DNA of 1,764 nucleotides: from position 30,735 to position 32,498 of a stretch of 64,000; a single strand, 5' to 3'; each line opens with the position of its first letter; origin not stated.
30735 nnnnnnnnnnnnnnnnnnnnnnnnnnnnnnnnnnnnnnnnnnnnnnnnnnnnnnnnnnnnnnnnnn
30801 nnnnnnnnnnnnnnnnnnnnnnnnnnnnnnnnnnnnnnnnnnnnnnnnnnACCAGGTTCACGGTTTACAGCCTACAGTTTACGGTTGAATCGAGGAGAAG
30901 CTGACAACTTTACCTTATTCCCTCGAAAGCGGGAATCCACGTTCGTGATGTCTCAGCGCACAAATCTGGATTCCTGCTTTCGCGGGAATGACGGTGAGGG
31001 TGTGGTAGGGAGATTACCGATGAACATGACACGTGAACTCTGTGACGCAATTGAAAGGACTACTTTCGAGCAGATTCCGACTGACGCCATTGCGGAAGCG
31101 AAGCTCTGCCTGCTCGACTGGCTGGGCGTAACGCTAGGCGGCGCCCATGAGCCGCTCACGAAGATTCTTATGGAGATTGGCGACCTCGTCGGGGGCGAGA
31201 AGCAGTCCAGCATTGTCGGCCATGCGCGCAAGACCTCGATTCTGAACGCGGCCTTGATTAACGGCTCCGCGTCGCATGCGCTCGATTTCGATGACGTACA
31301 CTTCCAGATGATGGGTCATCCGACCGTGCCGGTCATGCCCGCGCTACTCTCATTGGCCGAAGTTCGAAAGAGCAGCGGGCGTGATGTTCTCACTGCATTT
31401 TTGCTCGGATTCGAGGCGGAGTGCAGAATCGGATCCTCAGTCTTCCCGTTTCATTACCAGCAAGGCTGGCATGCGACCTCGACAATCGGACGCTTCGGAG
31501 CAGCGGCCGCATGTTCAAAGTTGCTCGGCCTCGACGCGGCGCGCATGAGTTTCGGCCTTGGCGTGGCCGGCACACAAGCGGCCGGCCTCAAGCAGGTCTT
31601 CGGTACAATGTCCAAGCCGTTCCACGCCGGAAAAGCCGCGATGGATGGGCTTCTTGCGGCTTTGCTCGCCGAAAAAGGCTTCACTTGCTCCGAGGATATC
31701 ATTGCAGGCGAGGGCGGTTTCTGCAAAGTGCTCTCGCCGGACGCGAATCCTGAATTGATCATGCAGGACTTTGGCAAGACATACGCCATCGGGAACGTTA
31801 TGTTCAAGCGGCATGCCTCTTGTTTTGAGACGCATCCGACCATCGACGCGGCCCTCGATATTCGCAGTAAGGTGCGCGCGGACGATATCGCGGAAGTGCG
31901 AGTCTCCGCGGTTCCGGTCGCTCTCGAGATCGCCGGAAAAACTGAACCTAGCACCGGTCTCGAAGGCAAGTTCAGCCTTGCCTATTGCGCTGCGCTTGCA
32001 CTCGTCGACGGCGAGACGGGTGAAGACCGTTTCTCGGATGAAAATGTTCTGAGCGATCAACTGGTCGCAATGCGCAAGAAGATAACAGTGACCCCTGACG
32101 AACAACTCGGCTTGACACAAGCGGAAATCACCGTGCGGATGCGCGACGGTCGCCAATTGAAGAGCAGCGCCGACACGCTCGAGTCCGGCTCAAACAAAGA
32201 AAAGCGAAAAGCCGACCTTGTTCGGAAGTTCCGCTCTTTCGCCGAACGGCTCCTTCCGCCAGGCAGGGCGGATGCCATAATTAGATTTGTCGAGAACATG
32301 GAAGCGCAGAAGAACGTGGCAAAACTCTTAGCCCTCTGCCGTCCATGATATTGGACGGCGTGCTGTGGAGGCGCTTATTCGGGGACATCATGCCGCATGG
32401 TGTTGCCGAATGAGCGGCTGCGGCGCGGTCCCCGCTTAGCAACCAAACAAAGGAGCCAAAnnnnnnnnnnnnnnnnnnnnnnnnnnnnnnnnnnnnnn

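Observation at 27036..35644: Regulator-linked operon built around a divergent B12-dependent acyl-CoA mutase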

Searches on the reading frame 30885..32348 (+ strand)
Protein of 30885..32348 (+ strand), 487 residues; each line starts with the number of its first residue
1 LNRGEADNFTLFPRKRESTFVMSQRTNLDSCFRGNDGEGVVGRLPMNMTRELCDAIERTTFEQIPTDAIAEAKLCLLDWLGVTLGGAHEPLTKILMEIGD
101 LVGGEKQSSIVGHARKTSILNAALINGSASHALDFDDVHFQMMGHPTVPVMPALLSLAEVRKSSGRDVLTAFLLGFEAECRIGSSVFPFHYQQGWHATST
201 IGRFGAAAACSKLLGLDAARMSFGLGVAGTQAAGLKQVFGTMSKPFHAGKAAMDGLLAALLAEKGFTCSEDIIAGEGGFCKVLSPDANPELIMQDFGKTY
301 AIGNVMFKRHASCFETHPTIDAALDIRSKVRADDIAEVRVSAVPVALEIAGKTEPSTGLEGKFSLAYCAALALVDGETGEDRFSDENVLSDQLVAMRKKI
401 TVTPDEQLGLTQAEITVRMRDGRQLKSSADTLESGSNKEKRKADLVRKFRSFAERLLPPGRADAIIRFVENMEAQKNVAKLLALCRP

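Call 3: search_protein_families(library=pfam, proteins=[window:30885-32348:+])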
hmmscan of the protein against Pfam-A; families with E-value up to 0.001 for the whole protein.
window:30885-32348:+ (487 aa): 2 families
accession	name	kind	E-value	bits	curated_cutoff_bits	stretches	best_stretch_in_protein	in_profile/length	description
PF03972.19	MmgE_PrpD_N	-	1.7e-72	244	32.1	1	50-290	1-242/244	MmgE/PrpD N-terminal domain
PF19305.4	MmgE_PrpD_C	-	8.6e-32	110.7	32.1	1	310-473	1-172/173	MmgE/PrpD C-terminal domain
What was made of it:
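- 31020..32348 (+): MmgE/PrpD-family protein of the epimerase (two-base) type. Proposed 2-substituted-succinate epimerase. PF03972 and PF19305 (call 3).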

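Call 4: search_protein_families(library=ncbifam, proteins=[window:30885-32348:+])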
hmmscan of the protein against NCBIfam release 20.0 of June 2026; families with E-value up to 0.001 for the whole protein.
window:30885-32348:+ (487 aa): 3 families
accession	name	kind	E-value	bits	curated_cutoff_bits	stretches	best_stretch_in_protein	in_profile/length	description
NF006943.0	PRK09425.1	equivalog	7.2e-13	48.1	575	1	65-469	30-460/480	bifunctional 2-methylcitrate dehydratase/aconitate hydratase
NF042438.1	PrpD_hiGCgrampos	equivalog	1.3e-10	40.5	950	1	107-479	79-477/499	2-methylcitrate dehydratase PrpD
TIGR02330.1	prpD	equivalog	4.6e-09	35.5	458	1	66-410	19-378/468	2-methylcitrate dehydratase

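Call 25: search_solved_structures(query=window:30885-32348:+)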
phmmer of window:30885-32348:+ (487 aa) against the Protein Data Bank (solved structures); distinct sequences matched with E-value up to 0.001: 10.
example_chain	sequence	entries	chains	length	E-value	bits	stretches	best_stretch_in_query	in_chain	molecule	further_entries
2hp0_A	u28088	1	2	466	8.7e-53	183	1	37-466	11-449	IDS-epimerase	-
7bra_A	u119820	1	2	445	3.1e-52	181.1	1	48-449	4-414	Bacillus subtilis IRG1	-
2hp3_A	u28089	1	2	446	4.8e-52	180.5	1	52-466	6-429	IDS-epimerase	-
7e9d_A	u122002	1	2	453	7.7e-51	176.5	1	48-449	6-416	IRG1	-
12vt_A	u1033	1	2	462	4.2e-37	131.3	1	52-484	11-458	Cis-aconitate decarboxylase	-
12ux_A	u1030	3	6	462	4.7e-37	131.1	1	52-484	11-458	Cis-aconitate decarboxylase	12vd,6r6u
12vw_A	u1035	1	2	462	3.2e-36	128.4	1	52-484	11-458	Cis-aconitate decarboxylase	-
12vq_A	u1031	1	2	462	7.7e-36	127.1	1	52-484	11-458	Cis-aconitate decarboxylase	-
7br9_A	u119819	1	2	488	3.4e-34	121.7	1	65-482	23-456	Cis-aconitate decarboxylase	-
6r6t_A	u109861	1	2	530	4.8e-34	121.2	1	65-482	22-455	Cis-aconitate decarboxylase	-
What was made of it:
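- Cis-aconitate decarboxylases are among the solved relatives of the PrpD protein (121-131 bits, call 25).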

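Call 29: find_homologous_proteins(query=window:30885-32348:+, max_evalue=1e-30)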
Query window:30885-32348:+ (487 aa): 2939 proteins with E <= 1e-30 among 8000 candidates; the best 120 are listed.
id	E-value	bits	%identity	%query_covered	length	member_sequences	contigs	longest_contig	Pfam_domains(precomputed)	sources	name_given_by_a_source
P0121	9.0e-290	979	100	91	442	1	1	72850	PF19305.5,PF03972.20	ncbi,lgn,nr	ncbi:MmgE/PrpD family protein [Candidatus Poribacteria bacterium]|nr:MmgE/PrpD family protein [Candi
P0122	6.0e-267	904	92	91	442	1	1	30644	PF19305.5,PF03972.20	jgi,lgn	jgi:2-methylcitrate dehydratase PrpD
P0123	1.5e-235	800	78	91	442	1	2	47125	PF19305.5,PF03972.20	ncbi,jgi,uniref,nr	ncbi:MAG: MmgE/PrpD family protein [Candidatus Abyssobacteria bacterium SURF_17]|uniref:MmgE/PrpD fa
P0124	8.9e-227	771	76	91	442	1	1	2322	PF19305.5,PF03972.20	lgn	-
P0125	8.7e-226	768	75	91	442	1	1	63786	PF19305.5,PF03972.20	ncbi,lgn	-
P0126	1.4e-224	764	77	90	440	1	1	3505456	PF19305.5,PF03972.20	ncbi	ncbi:MAG: MmgE/PrpD family protein, partial [Candidatus Hydrogenedentota bacterium]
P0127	3.0e-221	753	75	91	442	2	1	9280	PF19305.5,PF03972.20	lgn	-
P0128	2.6e-220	750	74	91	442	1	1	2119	PF19305.5,PF03972.20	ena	-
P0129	1.3e-219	748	74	91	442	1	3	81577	PF19305.5,PF03972.20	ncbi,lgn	-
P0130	6.3e-219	746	75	91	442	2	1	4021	PF19305.5,PF03972.20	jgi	-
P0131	1.5e-217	741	72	91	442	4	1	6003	PF19305.5,PF03972.20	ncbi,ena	-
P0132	1.6e-217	741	73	91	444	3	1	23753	PF19305.5,PF03972.20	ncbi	-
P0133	1.9e-216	737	73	91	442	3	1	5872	PF19305.5,PF03972.20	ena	-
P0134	2.2e-216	737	74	90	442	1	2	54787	PF19305.5,PF03972.20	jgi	-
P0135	3.0e-216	737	72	91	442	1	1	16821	PF19305.5,PF03972.20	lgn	-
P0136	1.6e-215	734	72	91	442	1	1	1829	PF19305.5,PF03972.20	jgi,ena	jgi:2-methylcitrate dehydratase PrpD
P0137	6.4e-215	732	71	91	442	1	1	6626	PF19305.5,PF03972.20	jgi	jgi:2-methylcitrate dehydratase PrpD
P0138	2.0e-214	731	72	91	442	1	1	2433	PF19305.5,PF03972.20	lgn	-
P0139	1.6e-213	728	71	91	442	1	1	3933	PF19305.5,PF03972.20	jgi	jgi:2-methylcitrate dehydratase PrpD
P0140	2.0e-213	727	72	90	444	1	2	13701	PF19305.5,PF03972.20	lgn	-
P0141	2.3e-213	727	72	90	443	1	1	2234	PF19305.5,PF03972.20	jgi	jgi:2-methylcitrate dehydratase PrpD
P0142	3.9e-213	726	71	91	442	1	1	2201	PF19305.5,PF03972.20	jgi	jgi:2-methylcitrate dehydratase PrpD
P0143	1.3e-212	725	70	91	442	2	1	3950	PF19305.5,PF03972.20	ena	-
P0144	1.8e-212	724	72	90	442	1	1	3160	PF19305.5,PF03972.20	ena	-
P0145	3.1e-212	724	70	91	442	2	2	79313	PF19305.5,PF03972.20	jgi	-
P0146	7.3e-211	719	70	91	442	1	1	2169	PF19305.5,PF03972.20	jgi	-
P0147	1.7e-210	718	70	91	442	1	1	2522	PF19305.5,PF03972.20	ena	-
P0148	2.4e-210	717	70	91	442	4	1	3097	PF19305.5,PF03972.20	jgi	jgi:2-methylcitrate dehydratase PrpD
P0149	5.9e-210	716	70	91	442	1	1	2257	PF19305.5,PF03972.20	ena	-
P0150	9.3e-210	715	69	91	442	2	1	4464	PF19305.5,PF03972.20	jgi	jgi:2-methylcitrate dehydratase PrpD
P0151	4.6e-209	713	71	91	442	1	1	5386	PF19305.5,PF03972.20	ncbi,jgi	-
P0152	5.3e-207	706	70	91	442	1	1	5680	PF19305.5,PF03972.20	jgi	jgi:2-methylcitrate dehydratase PrpD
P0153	2.2e-206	704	69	90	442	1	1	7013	PF19305.5,PF03972.20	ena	-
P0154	1.6e-204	698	72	87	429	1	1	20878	PF19305.5,PF03972.20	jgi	jgi:2-methylcitrate dehydratase PrpD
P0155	2.9e-204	697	69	91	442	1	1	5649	PF19305.5,PF03972.20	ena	-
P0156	5.1e-204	696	68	91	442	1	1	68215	PF19305.5,PF03972.20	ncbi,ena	-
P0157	6.4e-204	696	69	90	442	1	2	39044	PF19305.5,PF03972.20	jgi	-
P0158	8.1e-204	696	68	91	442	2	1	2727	PF19305.5,PF03972.20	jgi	jgi:2-methylcitrate dehydratase PrpD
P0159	2.5e-202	691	68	91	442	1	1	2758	PF19305.5,PF03972.20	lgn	-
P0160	1.7e-198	678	68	91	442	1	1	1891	PF19305.5,PF03972.20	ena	-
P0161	4.4e-198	677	73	85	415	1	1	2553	PF19305.5,PF03972.20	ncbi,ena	-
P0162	6.5e-179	614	74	75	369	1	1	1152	PF19305.5,PF03972.20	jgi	jgi:2-methylcitrate dehydratase PrpD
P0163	1.9e-159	549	88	60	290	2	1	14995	PF19305.5,PF03972.20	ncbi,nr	ncbi:MAG: MmgE/PrpD family protein, partial [Candidatus Lindowbacteria bacterium]|nr:MmgE/PrpD famil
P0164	2.6e-153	529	54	90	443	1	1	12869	PF19305.5,PF03972.20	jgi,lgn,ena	-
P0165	4.0e-152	525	53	90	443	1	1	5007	PF19305.5,PF03972.20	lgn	-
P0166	3.4e-150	519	54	91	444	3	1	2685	PF19305.5,PF03972.20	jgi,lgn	jgi:2-methylcitrate dehydratase PrpD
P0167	9.6e-148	511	52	91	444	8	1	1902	PF19305.5,PF03972.20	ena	-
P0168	2.9e-147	509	52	90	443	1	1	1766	PF19305.5,PF03972.20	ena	-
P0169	5.7e-147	508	53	91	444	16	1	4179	PF19305.5,PF03972.20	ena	-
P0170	5.9e-147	508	51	91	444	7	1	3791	PF19305.5,PF03972.20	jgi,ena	-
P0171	9.9e-147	508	52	90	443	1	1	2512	PF19305.5,PF03972.20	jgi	jgi:2-methylcitrate dehydratase PrpD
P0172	2.7e-146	506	51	90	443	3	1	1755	PF19305.5,PF03972.20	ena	-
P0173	3.9e-145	502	52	90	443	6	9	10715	PF19305.5,PF03972.20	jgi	jgi:2-methylcitrate dehydratase PrpD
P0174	6.6e-145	502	51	91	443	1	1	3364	PF19305.5,PF03972.20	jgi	-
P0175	1.7e-144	500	52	90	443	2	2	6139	PF19305.5,PF03972.20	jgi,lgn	jgi:2-methylcitrate dehydratase PrpD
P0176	2.8e-144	500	51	90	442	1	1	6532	PF19305.5,PF03972.20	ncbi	-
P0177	6.1e-144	498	52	91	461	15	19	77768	PF19305.5,PF03972.20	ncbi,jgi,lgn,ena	ncbi:MAG: MmgE/PrpD family protein [Thermodesulfobacteriota bacterium]|jgi:2-methylcitrate dehydrata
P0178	2.7e-143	496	52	91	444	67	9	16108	PF19305.5,PF03972.20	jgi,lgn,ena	jgi:2-methylcitrate dehydratase PrpD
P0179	3.1e-143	496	51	91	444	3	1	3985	PF19305.5,PF03972.20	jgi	jgi:2-methylcitrate dehydratase PrpD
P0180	4.0e-143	496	51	91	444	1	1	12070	PF19305.5,PF03972.20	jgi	jgi:2-methylcitrate dehydratase PrpD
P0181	7.9e-143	495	51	90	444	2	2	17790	PF19305.5,PF03972.20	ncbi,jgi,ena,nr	ncbi:MAG TPA: MmgE/PrpD family protein [Thermodesulfobacteriota bacterium]|nr:MmgE/PrpD family prote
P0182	2.8e-142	493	51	90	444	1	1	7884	PF19305.5,PF03972.20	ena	-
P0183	4.3e-142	492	51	91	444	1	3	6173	PF19305.5,PF03972.20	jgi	jgi:2-methylcitrate dehydratase PrpD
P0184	5.2e-142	492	52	90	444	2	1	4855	PF19305.5,PF03972.20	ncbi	-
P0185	5.9e-142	492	51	91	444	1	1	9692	PF19305.5,PF03972.20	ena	-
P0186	6.3e-142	492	50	93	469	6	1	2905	PF19305.5,PF03972.20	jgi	jgi:2-methylcitrate dehydratase PrpD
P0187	1.0e-141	491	69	64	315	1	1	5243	PF19305.5,PF03972.20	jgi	jgi:2-methylcitrate dehydratase PrpD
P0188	2.1e-141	490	50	90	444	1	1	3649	PF19305.5,PF03972.20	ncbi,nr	ncbi:MAG: MmgE/PrpD family protein [Thermodesulfobacteriota bacterium]|nr:MmgE/PrpD family protein [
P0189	6.9e-141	488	51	91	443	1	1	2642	PF19305.5,PF03972.20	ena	-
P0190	1.0e-140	488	51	90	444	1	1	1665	PF19305.5,PF03972.20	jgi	jgi:2-methylcitrate dehydratase PrpD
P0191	1.0e-140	488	51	90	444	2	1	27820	PF19305.5,PF03972.20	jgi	jgi:2-methylcitrate dehydratase PrpD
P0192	4.8e-140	486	51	90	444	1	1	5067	PF19305.5,PF03972.20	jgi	jgi:2-methylcitrate dehydratase PrpD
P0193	4.9e-139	482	50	91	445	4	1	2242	PF19305.5,PF03972.20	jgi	jgi:2-methylcitrate dehydratase PrpD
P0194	6.9e-138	478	67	64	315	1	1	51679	PF19305.5,PF03972.20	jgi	jgi:2-methylcitrate dehydratase PrpD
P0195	2.3e-134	467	50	91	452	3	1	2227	PF19305.5,PF03972.20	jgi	jgi:2-methylcitrate dehydratase PrpD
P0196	4.6e-132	459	50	90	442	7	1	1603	PF19305.5,PF03972.20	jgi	jgi:2-methylcitrate dehydratase PrpD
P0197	4.9e-131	456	48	90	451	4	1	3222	PF19305.5,PF03972.20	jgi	-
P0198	4.2e-130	453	48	90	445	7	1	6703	PF19305.5,PF03972.20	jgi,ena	-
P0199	6.1e-130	452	48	90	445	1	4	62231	PF19305.5,PF03972.20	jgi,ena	-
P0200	6.3e-129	449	46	90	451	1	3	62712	PF19305.5,PF03972.20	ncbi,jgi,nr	ncbi:MAG: MmgE/PrpD family protein [Deltaproteobacteria bacterium]|nr:MmgE/PrpD family protein [Delt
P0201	4.8e-128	446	47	91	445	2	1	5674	PF19305.5,PF03972.20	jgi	-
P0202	5.4e-128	446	46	91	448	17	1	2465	PF19305.5,PF03972.20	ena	-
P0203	1.7e-127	444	47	91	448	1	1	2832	PF19305.5,PF03972.20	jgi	-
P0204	2.4e-127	444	47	91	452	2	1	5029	PF19305.5,PF03972.20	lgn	-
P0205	1.0e-126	442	48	91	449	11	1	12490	PF19305.5,PF03972.20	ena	-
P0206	1.8e-126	441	47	90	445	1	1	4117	PF19305.5,PF03972.20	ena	-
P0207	3.1e-126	440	47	90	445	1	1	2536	PF19305.5,PF03972.20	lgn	-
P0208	5.7e-126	439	47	90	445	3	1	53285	PF19305.5,PF03972.20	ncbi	ncbi:MAG: MmgE/PrpD family protein [Bacillota bacterium]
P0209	1.9e-125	437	46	90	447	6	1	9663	PF19305.5,PF03972.20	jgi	jgi:2-methylcitrate dehydratase PrpD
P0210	2.7e-125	437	46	90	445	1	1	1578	PF19305.5,PF03972.20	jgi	jgi:2-methylcitrate dehydratase PrpD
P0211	5.2e-125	436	45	91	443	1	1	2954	PF19305.5,PF03972.20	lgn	-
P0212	6.6e-125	436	46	91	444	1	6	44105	PF19305.5,PF03972.20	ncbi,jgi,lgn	-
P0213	7.9e-125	435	47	91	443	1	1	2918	PF19305.5,PF03972.20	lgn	-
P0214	1.3e-124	435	45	91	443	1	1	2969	PF19305.5,PF03972.20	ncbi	-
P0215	2.4e-124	434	45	92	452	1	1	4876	PF19305.5,PF03972.20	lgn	-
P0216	3.1e-124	433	45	91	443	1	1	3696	PF19305.5,PF03972.20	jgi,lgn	-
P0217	3.4e-124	433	45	91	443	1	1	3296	PF19305.5,PF03972.20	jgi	jgi:2-methylcitrate dehydratase PrpD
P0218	3.7e-124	433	47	90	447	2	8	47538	PF19305.5,PF03972.20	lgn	-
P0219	8.2e-124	432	44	90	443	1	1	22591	PF19305.5,PF03972.20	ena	-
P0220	8.4e-124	432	48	90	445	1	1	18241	PF19305.5,PF03972.20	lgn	-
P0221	9.7e-124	432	45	90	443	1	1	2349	PF19305.5,PF03972.20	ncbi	-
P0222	9.7e-124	432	45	90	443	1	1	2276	PF19305.5,PF03972.20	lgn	-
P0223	9.8e-124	432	45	90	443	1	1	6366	PF19305.5,PF03972.20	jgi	-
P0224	9.8e-124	432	45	90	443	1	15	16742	PF19305.5,PF03972.20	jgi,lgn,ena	jgi:2-methylcitrate dehydratase PrpD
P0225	1.6e-123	431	44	91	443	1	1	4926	PF19305.5,PF03972.20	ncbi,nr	ncbi:MAG: MmgE/PrpD family protein [Deltaproteobacteria bacterium]|nr:MmgE/PrpD family protein [Delt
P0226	1.6e-123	431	46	90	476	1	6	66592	PF19305.5,PF03972.20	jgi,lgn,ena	-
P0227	1.8e-123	431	45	90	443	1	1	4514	PF19305.5,PF03972.20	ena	-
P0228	2.4e-123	430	45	90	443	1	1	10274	PF19305.5,PF03972.20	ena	-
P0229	2.9e-123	430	45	91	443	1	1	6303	PF19305.5,PF03972.20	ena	-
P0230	5.9e-123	429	47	90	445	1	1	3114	PF19305.5,PF03972.20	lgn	-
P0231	8.4e-123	429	45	91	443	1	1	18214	PF19305.5,PF03972.20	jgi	-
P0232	9.2e-123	429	45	90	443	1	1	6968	PF19305.5,PF03972.20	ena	-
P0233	1.1e-122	428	45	91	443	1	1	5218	PF19305.5,PF03972.20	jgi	jgi:2-methylcitrate dehydratase PrpD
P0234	1.2e-122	428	45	90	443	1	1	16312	PF19305.5,PF03972.20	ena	-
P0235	1.3e-122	428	46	90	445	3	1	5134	PF19305.5,PF03972.20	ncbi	-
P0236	1.7e-122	428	45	90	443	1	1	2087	PF19305.5,PF03972.20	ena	-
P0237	2.4e-122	427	47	91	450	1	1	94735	PF19305.5,PF03972.20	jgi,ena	jgi:2-methylcitrate dehydratase PrpD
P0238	2.6e-122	427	45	90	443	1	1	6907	PF19305.5,PF03972.20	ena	-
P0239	3.1e-122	427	47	90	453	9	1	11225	PF19305.5,PF03972.20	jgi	-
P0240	3.2e-122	427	46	90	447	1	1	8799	PF19305.5,PF03972.20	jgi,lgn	-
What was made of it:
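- Checked: Homologues of the PrpD protein are 442 aa (call 29), so its real start is ATG 31020.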

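Call 30: find_encoding_contigs(protein=P0126, flank=10000, max_places=1)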
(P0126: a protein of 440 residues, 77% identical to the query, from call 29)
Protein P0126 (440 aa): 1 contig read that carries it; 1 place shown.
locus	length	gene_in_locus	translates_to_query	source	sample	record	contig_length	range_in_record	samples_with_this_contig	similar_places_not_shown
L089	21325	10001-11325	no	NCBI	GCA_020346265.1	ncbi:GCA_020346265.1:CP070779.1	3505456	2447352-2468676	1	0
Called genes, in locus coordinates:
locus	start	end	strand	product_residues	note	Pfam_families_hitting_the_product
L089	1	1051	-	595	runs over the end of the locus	PF05157:MshEN, PF00437:T2SSE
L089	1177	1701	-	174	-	PF04612:T2SSM, PF28037:T2SS_GspM_synerg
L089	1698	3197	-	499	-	PF11104:PilM_2, PF05137:PilN (weak)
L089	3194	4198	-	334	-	PF21687:T2SSK_1st, PF03934:T2SSK (weak)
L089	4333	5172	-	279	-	PF07963:N_methyl (weak), PF11612:T2SSJ (weak)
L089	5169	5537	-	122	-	PF07963:N_methyl (weak), PF02501:T2SSI (weak)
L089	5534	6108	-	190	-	-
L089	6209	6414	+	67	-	PF00076:RRM_1 (weak)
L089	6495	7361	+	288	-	PF01734:Patatin, PF19890:DUF6363 (faint)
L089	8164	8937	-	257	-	PF00561:Abhydrolase_1, PF12146:Hydrolase_4, PF12697:Abhydrolase_6, PF00561:Abhydrolase_1 (weak), PF08386:Abhydrolase_4 (weak)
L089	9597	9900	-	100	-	-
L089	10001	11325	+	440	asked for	PF03972:MmgE_PrpD_N, PF19305:MmgE_PrpD_C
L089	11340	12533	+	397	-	PF02515:CoA_transf_3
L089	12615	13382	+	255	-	PF02146:SIR2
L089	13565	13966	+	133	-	PF02310:B12-binding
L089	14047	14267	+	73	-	-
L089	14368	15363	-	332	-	-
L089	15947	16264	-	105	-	PF04358:DsrC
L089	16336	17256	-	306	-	PF00795:CN_hydrolase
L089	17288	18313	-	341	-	PF07685:GATase_3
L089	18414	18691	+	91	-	-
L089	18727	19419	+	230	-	-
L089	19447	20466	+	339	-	PF02463:SMC_N (faint), PF00005:ABC_tran, PF13166:AAA_13 (faint), PF13304:AAA_21 (weak), PF03459:TOBE (faint)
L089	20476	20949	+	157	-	PF01967:MoaC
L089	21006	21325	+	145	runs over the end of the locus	PF03473:MOSC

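Call 31: find_encoding_contigs(protein=P0156, flank=10000, max_places=1)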
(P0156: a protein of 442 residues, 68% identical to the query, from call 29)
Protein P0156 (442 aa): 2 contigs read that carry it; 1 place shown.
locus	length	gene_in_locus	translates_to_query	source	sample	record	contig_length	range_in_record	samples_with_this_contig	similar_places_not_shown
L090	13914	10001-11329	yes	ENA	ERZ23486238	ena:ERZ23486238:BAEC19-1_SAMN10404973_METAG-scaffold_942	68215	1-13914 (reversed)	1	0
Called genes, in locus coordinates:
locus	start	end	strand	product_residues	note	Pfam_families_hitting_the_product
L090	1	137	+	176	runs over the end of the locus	PF28549:NDPSase_N, PF00293:NUDIX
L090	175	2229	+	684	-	PF00009:GTP_EFTU, PF22042:EF-G_D2, PF03144:GTP_EFTU_D2, PF14492:EFG_III, PF03764:EFG_IV, PF00679:EFG_C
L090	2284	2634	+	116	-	-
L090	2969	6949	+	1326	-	-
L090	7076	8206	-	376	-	PF14258:DUF4350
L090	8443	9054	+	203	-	PF00440:TetR_N, PF08359:TetR_C_4 (weak), PF16925:TetR_C_13, PF17932:TetR_C_24 (weak), PF17938:TetR_C_29 (weak)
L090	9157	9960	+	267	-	PF00378:ECH_1, PF16113:ECH_2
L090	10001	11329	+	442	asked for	PF03972:MmgE_PrpD_N, PF19305:MmgE_PrpD_C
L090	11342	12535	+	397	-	PF02515:CoA_transf_3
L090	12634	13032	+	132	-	PF02310:B12-binding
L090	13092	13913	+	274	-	?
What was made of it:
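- Close relatives L090 and L089 keep PrpD-CoAT-B12 without the divergent large subunit (calls 30, 31). L089 and L090 keep PrpD-CoAT-B12 without the divergent large subunit (calls 30, 31).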
